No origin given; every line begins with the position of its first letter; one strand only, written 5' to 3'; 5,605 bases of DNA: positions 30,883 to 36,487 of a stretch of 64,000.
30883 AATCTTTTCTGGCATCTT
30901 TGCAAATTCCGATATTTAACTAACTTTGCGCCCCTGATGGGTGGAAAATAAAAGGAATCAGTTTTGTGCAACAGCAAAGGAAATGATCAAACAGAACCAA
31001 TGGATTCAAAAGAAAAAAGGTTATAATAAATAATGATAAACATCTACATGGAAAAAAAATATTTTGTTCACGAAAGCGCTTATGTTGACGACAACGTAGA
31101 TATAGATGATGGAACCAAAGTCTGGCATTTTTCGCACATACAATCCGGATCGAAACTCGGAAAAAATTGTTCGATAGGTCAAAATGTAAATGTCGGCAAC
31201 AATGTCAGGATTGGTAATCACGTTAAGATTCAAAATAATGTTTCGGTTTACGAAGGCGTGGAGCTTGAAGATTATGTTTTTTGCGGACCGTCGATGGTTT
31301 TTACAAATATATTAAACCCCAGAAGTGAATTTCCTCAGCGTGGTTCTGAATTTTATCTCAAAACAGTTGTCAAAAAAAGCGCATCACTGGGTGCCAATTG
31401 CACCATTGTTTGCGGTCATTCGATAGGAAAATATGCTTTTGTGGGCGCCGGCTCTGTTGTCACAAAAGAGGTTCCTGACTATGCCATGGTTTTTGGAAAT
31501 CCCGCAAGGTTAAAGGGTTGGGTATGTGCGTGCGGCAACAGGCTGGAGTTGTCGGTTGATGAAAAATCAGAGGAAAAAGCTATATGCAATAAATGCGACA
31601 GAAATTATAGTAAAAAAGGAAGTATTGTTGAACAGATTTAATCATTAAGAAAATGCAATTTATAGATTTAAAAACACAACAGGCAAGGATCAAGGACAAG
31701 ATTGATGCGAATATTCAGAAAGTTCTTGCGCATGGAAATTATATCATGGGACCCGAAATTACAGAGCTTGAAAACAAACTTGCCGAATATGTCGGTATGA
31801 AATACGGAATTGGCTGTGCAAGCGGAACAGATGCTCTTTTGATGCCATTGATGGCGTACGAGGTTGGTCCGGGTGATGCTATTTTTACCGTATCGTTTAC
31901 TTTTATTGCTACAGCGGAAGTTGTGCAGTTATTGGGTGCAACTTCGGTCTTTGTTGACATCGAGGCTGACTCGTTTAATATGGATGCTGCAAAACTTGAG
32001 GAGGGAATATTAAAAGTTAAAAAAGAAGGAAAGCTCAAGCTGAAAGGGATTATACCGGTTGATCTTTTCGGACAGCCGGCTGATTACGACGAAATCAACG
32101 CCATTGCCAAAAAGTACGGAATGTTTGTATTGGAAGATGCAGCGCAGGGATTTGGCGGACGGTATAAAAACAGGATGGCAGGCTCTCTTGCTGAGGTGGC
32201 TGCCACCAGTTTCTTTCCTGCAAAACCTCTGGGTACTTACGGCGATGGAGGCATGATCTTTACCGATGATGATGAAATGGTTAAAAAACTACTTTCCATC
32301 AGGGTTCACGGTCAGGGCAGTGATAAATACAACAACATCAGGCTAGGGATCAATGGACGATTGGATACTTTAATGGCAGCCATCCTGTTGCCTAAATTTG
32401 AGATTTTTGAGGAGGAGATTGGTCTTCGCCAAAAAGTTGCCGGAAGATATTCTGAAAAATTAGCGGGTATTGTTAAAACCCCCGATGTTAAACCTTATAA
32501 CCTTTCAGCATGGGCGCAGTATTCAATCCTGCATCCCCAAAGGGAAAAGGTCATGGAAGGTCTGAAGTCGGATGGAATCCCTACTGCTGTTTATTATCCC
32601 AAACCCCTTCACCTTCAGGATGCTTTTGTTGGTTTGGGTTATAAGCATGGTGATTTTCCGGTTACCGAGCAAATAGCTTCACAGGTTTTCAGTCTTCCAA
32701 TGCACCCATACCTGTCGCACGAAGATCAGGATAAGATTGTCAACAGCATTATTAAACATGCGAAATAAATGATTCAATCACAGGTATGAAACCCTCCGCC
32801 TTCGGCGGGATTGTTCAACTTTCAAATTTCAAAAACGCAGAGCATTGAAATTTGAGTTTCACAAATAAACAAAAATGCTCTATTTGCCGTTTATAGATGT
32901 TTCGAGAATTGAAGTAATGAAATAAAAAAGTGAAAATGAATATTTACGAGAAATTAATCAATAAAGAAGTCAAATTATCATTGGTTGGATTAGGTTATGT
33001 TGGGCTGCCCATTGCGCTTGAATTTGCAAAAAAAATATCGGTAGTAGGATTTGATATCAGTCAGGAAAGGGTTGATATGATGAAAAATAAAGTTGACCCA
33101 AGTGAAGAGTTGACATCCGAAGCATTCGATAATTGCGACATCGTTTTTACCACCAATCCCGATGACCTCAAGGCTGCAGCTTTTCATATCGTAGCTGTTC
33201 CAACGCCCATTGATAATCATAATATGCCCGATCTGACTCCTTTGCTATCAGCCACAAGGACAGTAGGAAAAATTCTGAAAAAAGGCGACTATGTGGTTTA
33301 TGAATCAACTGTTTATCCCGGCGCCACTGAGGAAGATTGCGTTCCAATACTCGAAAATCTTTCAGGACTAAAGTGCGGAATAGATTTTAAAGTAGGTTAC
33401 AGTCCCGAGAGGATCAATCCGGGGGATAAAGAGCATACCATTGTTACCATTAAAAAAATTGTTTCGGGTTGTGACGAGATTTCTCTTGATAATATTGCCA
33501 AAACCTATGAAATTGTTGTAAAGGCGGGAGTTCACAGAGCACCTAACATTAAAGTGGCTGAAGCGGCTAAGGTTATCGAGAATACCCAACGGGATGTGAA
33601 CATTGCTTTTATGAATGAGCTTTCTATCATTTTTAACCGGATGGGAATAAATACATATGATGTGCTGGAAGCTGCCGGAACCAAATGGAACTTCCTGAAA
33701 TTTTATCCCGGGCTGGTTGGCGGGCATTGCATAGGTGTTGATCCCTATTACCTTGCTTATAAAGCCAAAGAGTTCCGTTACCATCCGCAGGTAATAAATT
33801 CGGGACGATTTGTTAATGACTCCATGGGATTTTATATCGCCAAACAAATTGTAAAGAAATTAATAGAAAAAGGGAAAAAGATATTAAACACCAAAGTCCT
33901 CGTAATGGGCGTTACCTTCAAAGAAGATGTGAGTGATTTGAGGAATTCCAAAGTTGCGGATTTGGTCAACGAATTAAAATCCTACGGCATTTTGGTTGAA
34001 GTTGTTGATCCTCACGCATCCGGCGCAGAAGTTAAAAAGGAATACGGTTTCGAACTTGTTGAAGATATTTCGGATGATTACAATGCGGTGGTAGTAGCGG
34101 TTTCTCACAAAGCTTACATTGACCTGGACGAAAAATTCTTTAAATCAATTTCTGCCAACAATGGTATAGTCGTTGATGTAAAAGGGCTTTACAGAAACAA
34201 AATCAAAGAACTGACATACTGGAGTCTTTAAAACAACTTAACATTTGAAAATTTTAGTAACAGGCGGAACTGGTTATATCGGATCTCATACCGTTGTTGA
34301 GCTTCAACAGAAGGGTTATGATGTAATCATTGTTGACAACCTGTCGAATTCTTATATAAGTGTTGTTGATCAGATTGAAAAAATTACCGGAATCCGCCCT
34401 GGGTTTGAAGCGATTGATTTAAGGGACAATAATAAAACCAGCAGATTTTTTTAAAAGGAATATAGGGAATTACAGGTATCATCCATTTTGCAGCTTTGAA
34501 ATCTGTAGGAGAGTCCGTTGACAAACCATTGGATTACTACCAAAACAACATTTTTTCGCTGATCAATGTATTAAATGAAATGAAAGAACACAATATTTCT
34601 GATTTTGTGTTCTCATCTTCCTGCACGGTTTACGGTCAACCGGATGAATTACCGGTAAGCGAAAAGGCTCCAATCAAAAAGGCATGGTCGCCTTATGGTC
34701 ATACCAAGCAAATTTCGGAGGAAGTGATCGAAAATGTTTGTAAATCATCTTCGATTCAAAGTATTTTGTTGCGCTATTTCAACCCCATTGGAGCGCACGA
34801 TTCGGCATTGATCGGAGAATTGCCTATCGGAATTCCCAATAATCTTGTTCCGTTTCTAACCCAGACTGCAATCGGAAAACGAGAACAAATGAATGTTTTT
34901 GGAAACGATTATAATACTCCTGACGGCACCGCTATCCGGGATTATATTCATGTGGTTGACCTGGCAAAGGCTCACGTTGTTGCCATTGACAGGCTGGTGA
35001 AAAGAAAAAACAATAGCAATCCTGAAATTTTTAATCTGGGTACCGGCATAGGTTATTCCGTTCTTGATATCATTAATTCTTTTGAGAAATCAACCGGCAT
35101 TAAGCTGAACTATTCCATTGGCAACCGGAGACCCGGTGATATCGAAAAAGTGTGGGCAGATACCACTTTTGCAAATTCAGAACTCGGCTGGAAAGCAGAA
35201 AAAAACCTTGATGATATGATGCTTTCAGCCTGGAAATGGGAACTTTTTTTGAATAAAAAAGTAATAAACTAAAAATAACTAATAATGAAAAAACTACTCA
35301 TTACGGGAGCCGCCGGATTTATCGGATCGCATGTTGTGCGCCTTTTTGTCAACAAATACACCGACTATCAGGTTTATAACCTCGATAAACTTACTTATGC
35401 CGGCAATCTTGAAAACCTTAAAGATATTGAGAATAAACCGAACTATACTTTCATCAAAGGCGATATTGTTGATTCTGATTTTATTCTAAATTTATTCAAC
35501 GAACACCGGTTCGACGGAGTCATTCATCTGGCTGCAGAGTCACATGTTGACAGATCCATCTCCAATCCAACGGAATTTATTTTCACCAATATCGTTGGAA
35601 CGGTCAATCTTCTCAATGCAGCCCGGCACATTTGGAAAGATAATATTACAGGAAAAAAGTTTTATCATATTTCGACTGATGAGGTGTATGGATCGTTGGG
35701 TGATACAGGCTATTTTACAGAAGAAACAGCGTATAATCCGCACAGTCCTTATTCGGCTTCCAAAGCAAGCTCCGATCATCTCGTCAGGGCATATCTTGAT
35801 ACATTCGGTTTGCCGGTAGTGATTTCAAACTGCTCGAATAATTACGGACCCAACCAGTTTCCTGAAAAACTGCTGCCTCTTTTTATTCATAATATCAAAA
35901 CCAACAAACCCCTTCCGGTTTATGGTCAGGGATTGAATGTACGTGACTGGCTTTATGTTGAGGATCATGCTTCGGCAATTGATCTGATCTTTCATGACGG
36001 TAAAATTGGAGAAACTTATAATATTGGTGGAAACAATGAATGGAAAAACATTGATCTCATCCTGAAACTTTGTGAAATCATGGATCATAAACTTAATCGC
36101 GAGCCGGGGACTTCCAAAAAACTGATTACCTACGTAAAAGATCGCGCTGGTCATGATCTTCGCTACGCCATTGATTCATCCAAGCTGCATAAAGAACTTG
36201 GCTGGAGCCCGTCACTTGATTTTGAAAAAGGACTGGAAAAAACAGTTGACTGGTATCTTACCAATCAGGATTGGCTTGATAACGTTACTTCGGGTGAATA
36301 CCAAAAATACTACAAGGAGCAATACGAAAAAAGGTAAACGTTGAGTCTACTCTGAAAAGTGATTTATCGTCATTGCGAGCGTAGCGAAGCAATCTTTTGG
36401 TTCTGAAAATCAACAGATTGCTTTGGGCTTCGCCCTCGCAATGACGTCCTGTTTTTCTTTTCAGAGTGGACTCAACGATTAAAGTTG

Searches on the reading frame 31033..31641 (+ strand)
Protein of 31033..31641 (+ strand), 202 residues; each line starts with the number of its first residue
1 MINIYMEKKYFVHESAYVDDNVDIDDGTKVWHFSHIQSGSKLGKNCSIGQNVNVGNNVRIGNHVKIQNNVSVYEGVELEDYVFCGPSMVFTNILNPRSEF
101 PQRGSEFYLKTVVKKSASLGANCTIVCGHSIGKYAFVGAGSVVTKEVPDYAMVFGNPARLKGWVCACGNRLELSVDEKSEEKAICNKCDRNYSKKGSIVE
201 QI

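Call 41: search_protein_families(library=pfam, proteins=[window:31033-31641:+], max_evalue=0.001)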
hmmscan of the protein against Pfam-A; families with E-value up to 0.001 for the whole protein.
window:31033-31641:+ (202 aa): 4 families
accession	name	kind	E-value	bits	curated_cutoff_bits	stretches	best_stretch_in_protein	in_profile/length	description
PF00132.30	Hexapep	-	6.1e-18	64.1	27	3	23-56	3-36/36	Bacterial transferase hexapeptide (six repeats)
PF25084.1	LbH_EIF2B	-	1.6e-11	44.6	54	1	3-74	3-72/105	EIF2B subunit epsilon LbH domain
PF14602.12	Hexapep_2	-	4.5e-07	29.9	27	0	119-145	10-34/34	Hexapeptide repeat of succinyl-transferase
PF25087.1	GMPPB_C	-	0.00012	22.2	39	0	37-67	8-38/110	GMPPB C-terminal domain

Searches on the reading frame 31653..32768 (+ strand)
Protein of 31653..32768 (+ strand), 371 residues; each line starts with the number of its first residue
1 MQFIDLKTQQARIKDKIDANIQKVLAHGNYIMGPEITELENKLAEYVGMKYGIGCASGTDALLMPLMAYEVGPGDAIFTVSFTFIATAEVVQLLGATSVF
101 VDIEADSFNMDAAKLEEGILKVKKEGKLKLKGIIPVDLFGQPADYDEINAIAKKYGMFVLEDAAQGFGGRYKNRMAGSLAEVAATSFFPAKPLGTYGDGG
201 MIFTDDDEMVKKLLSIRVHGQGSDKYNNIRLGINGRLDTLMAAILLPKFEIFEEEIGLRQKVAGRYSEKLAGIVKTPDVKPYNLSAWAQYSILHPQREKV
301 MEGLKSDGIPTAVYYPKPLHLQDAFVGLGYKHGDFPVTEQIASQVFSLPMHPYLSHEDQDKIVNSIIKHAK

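Call 41: search_protein_families(library=pfam, proteins=[window:31653-32768:+], max_evalue=0.001)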
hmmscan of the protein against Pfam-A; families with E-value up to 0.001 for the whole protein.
window:31653-32768:+ (371 aa): 2 families
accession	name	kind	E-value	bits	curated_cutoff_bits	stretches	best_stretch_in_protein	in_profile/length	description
PF01041.23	DegT_DnrJ_EryC1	-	3.9e-105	352.5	19.8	1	13-366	3-359/360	DegT/DnrJ/EryC1/StrS aminotransferase family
PF01212.27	Beta_elim_lyase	-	0.00041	20.2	27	0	27-164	25-170/288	Beta-eliminating lyase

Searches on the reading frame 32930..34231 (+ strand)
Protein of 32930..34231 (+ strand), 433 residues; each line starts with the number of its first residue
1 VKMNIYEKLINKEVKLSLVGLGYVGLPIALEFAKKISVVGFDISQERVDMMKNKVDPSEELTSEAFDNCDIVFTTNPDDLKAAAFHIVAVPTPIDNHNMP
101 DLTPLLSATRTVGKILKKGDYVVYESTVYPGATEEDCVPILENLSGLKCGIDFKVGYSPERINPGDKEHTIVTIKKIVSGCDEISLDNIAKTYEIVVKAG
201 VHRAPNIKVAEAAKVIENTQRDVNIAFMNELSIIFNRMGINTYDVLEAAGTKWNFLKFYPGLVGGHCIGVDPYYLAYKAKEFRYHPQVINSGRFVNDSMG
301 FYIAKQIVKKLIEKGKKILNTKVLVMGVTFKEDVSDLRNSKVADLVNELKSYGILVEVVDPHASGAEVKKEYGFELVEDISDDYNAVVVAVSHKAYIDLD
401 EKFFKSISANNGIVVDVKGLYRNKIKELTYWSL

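Call 41: search_protein_families(library=pfam, proteins=[window:32930-34231:+], max_evalue=0.001)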
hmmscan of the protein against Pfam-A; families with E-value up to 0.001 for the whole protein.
window:32930-34231:+ (433 aa): 4 families
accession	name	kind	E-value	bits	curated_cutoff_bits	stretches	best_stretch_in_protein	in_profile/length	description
PF03721.20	UDPG_MGDP_dh_N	-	1.6e-32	113.1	27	1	15-187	2-181/187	UDP-glucose/GDP-mannose dehydrogenase family, NAD binding domain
PF00984.24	UDPG_MGDP_dh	-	1.7e-25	89.4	25.4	1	209-297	2-93/94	UDP-glucose/GDP-mannose dehydrogenase family, central domain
PF03720.21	UDPG_MGDP_dh_C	-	2.6e-20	73.2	30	1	324-422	1-102/103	UDP-glucose/GDP-mannose dehydrogenase family, UDP binding domain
PF03446.21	NAD_binding_2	-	0.00022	21.7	21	0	16-78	2-65/161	NAD binding domain of 6-phosphogluconate dehydrogenase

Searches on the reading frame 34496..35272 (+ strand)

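Call 41: search_protein_families(library=pfam, proteins=[window:34496-35272:+], max_evalue=0.001)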
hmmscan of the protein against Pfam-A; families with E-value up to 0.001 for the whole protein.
window:34496-35272:+ (258 aa): 3 families
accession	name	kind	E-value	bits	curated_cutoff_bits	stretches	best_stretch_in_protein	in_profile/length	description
PF16363.11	GDP_Man_Dehyd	-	3.5e-33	115.9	27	1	2-242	86-329/332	GDP-mannose 4,6 dehydratase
PF01370.27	Epimerase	-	3.4e-29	102.4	20.9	1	3-182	76-240/240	NAD dependent epimerase/dehydratase family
PF01073.25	3Beta_HSD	-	8.6e-06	25.4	22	0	14-79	88-158/280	3-beta hydroxysteroid dehydrogenase/isomerase family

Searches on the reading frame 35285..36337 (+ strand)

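Call 41: search_protein_families(library=pfam, proteins=[window:35285-36337:+], max_evalue=0.001)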
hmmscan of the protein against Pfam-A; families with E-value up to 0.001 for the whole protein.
window:35285-36337:+ (350 aa): 7 families
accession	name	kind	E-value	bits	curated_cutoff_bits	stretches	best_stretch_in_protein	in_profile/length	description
PF16363.11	GDP_Man_Dehyd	-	1.5e-95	320.9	27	1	5-320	1-332/332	GDP-mannose 4,6 dehydratase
PF01370.27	Epimerase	-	1.1e-67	228.3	20.9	1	5-248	2-240/240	NAD dependent epimerase/dehydratase family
PF02719.21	Polysacc_synt_2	-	6.6e-17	62.1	20.2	1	4-271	1-252/293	Polysaccharide biosynthesis protein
PF01073.25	3Beta_HSD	-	1.6e-15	57.3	22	1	5-231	1-224/280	3-beta hydroxysteroid dehydrogenase/isomerase family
PF04321.23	RmlD_sub_bind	-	4.1e-14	52.8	27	1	3-172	2-141/287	RmlD substrate binding domain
PF07993.18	NAD_binding_4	-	1.8e-12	47.4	20.1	1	6-185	1-206/258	Male sterility protein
PF00106.31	adh_short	-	0.00058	19.8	26.6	0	3-124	2-130/195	short chain dehydrogenase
